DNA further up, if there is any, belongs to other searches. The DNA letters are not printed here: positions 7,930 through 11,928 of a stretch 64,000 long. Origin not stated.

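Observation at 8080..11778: SMC/RecF-like ATPase fused to tandem DUF4332 (HhH-like) domains with a eukaryote-style RS (Arg/Ser) tract between them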

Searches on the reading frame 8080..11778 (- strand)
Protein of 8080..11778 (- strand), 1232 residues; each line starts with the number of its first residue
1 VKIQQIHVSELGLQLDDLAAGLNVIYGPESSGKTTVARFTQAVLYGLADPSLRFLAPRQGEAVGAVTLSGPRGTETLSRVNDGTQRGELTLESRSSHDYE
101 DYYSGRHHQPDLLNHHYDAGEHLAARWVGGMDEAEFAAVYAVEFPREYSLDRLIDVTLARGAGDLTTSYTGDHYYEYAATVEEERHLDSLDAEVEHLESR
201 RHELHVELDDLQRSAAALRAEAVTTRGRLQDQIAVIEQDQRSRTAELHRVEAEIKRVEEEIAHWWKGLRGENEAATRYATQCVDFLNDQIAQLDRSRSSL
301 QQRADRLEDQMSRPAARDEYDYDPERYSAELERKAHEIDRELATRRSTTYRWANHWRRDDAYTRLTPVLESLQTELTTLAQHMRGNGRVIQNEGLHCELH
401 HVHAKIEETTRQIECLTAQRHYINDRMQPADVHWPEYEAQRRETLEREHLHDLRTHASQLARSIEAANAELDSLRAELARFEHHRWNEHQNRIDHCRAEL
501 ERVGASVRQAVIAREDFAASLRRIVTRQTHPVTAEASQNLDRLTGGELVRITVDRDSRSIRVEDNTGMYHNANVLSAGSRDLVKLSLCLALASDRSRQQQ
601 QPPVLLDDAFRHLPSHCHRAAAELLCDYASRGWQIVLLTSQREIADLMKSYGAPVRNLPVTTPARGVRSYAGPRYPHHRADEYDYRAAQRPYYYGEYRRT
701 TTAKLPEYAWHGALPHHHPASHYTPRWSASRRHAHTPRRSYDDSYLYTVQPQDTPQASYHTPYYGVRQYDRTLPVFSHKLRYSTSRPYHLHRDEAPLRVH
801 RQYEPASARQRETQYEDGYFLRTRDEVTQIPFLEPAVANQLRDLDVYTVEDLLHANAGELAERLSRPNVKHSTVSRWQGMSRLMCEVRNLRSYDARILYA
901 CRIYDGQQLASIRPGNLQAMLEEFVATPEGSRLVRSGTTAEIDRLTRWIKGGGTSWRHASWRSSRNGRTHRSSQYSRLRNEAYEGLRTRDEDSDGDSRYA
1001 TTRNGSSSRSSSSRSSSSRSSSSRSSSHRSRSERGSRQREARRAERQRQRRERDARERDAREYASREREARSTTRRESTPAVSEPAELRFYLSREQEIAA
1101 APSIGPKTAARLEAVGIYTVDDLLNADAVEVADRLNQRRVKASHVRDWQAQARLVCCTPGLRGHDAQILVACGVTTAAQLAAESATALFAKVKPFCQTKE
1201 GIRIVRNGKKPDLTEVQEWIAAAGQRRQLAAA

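Call 5: search_protein_families(library=pfam, proteins=[window:8080-11778:-], max_evalue=1)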
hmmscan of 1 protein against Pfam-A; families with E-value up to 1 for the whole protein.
window:8080-11778:- (1232 aa): 20 families
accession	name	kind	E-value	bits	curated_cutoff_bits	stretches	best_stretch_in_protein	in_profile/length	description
PF14229.12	DUF4332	-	1.8e-35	122.2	23.2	2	1102-1225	1-121/122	Domain of unknown function (DUF4332)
PF11731.14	Cdd1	-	3e-10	40.6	25.5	2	1097-1138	7-48/86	Pathogenicity locus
PF14520.12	HHH_5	-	3.8e-08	34.1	27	2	1100-1131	6-37/57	Helix-hairpin-helix domain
PF04994.19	TfoX_C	-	6.4e-07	29.8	23.1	1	1096-1144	3-51/81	TfoX C-terminal domain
PF02463.25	SMC_N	-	7.1e-05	22.8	40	1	456-648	135-205/220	RecF/RecN/SMC N terminal domain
PF21794.3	RAD51D_N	-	0.00019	22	27.3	1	831-863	10-42/60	RAD51D, N-terminal domain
PF13514.12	AAA_27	-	0.00053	20.1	22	1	10-143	16-126/206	AAA domain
PF10500.14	SR-25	-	0.0013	18.8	40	1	962-1066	22-118/226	Nuclear RNA-splicing-associated protein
PF13476.12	AAA_23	-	0.016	16.3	27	1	17-50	16-49/201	AAA domain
PF10391.15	DNA_pol_lambd_f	-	0.026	14.8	29.8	1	1104-1125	9-30/51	Fingers domain of DNA polymerase lambda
PF16326.10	ABC_tran_CTD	-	0.087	13.5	32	0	182-212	5-35/69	ABC transporter C-terminal domain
PF01637.24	ATPase_2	-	0.12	12.6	33.2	1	23-38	23-38/225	ATPase domain predominantly from Archaea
PF10157.14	BORCS6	-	0.19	12.3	35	0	247-293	9-55/101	BLOC-1-related complex sub-unit 6 C-terminal helix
PF00969.24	MHC_II_beta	-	0.21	12.3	20.9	0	476-505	39-68/75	Class II histocompatibility antigen, beta domain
PF02996.22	Prefoldin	-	0.3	11.5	23.2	0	173-222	65-114/120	Prefoldin subunit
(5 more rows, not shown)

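Call 6: search_protein_families(library=padloc, proteins=[window:8080-11778:-], max_evalue=1)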
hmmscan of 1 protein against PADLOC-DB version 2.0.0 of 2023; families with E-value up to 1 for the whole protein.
window:8080-11778:- (1232 aa): 17 families
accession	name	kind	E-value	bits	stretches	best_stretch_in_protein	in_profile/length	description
PDLC03859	LmuB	-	3.7e-11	40.9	3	286-613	274-552/611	-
PDLC03865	LmuB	-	2.6e-10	37.2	2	183-383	592-782/1007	-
PDLC00518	JetC1|JetC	-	1.2e-05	21.4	2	398-547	253-409/1112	DUF3584 domain; MukB-like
PDLC02756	PbeC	-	0.00015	18.9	1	180-646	209-625/643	PbeC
PDLC02723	PbeC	-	0.00032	17.4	2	402-629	404-610/618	PbeC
PDLC03867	LmuB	-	0.0054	13.3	1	18-94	23-95/605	-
PDLC03863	LmuB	-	0.0057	13.4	3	1-47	3-48/610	-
PDLC04887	PDC-S06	-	0.015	11.9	1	21-43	35-57/790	-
PDLC02725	PbeC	-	0.017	11.7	1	184-305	356-477/646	PbeC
PDLC02722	PbeC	-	0.022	11.4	2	385-508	364-486/643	PbeC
PDLC04890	PDC-S06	-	0.027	11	0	21-40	25-44/732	-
PDLC03862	LmuB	-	0.053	9.8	1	20-40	27-47/643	-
PDLC03834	BnzB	-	0.16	9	1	180-322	23-165/504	-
PDLC00519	JetC1|JetC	-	0.17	8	2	182-337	288-442/1097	DUF3584 domain; MukB-like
PDLC04886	PDC-S06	-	0.18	8.6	0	225-310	360-442/727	-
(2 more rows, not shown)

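Call 7: search_protein_families(library=ncbifam, proteins=[window:8080-11778:-], max_evalue=1)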
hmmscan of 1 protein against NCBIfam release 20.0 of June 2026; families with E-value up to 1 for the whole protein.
window:8080-11778:- (1232 aa): 19 families
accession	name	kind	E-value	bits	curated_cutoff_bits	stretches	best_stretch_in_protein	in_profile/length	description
NF045487.1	ASRP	equivalog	2.8e-09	36.1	300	2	184-344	316-471/593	archaea-specific SMC-related protein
NF041034.1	Rad50_Sulf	equivalog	1.9e-05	22.7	1000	2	190-320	543-674/872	DNA double-strand break repair ATPase Rad50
TIGR02168.1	SMC_prok_B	equivalog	4.7e-05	21.3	567.35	2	176-375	670-869/1181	chromosome segregation protein SMC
NF002883.0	PRK03352.1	equivalog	5.9e-05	22.4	330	1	1102-1135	183-216/347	DNA polymerase IV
NF003301.0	PRK04301.1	equivalog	0.00029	20.1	259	1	1095-1144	4-53/316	DNA repair and recombination protein RadA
TIGR03185.1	DNA_S_dndD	equivalog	0.00046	18.8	245.85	1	447-646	420-618/650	DNA sulfur modification protein DndD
NF008170.0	PRK10917.2-4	equivalog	0.00059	17.9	975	1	1047-1141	91-176/826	ATP-dependent DNA helicase RecG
TIGR02169.1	SMC_prok_A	equivalog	0.0014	16.4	729.4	2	359-508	674-816/1165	chromosome segregation protein SMC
TIGR04523.1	Mplasa_alph_rch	subfamily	0.0018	16.3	270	1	186-313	420-542/745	helix-rich protein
NF008168.0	PRK10917.2-2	equivalog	0.0039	15.5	718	1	1035-1144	50-159/795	ATP-dependent DNA helicase RecG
NF008165.0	PRK10917.1-3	equivalog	0.016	13.7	711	1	1094-1142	6-54/692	ATP-dependent DNA helicase RecG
TIGR02236.1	recomb_radA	equivalog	0.047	13.1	361.15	0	1099-1145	3-49/311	DNA repair and recombination protein RadA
NF033166.1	lipo_LipL31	equivalog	0.069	12.7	250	1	247-313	127-193/210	lipoprotein LipL31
NF008726.1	PRK11728.1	equivalog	0.086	11.7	299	1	200-240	325-365/389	L-2-hydroxyglutarate oxidase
NF043058.1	T4SS_LegC2C7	subfamily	0.13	11.2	350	1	405-538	130-260/348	LegC2/C7 family Dot/Icm T4SS effector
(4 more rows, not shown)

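Call 8: find_homologous_proteins(query=window:8083-11778:-, max_evalue=0.00001)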
Query window:8083-11778:- (1232 aa): 13 proteins with E <= 0.00001 among 8000 candidates.
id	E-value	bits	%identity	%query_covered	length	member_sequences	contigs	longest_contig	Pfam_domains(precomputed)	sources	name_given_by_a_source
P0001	0.0e+0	2762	100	100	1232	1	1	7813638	PF14520.13,PF04994.20,PF11731.15,PF14229.13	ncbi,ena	-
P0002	0.0e+0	1861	72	83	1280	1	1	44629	PF21794.4,PF14520.13,PF11731.15,PF14229.13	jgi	-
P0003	0.0e+0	1713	68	75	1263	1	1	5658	PF14520.13,PF11731.15,PF14229.13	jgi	-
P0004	1.6e-94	336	53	12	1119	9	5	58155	PF14520.13,PF13514.13,PF04994.20,PF13476.13,PF11731.15,PF14229.13,PF02463.26,PF13166.13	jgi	jgi:recombinational DNA repair ATPase RecF/predicted flap endonuclease-1-like 5' DNA nuclease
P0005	2.4e-71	259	45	17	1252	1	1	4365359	PF14520.13,PF11731.15,PF14229.13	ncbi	-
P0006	4.4e-62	229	35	35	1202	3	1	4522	PF14520.13,PF13476.13,PF11731.15,PF14229.13,PF13166.13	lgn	-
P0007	1.7e-59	220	34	35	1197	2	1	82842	PF14520.13,PF11731.15,PF14229.13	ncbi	-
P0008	7.8e-55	205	35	33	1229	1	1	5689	PF14520.13,PF13476.13,PF11731.15,PF14229.13,PF13166.13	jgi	jgi:predicted flap endonuclease-1-like 5' DNA nuclease/energy-coupling factor transporter ATP-bindin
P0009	9.2e-51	191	35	33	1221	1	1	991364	PF14520.13,PF13476.13,PF11731.15,PF14229.13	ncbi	-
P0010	5.4e-49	185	44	13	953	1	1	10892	PF14520.13,PF13476.13,PF14229.13,PF02463.26,PF13304.13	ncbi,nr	ncbi:MAG: DUF4332 domain-containing protein [Planctomycetaceae bacterium]|nr:DUF4332 domain-containi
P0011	1.7e-12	64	42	4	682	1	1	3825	PF13476.13,PF13166.13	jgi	jgi:uncharacterized protein YhaN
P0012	2.8e-11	60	31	17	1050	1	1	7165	PF13514.13,PF13175.13,PF13476.13,PF02463.26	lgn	-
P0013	8.6e-11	59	34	10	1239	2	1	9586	PF13514.13,PF13476.13,PF02463.26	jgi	jgi:uncharacterized protein YhaN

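Call 9: find_encoding_contigs(protein=P0001, flank=10000, max_places=3)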
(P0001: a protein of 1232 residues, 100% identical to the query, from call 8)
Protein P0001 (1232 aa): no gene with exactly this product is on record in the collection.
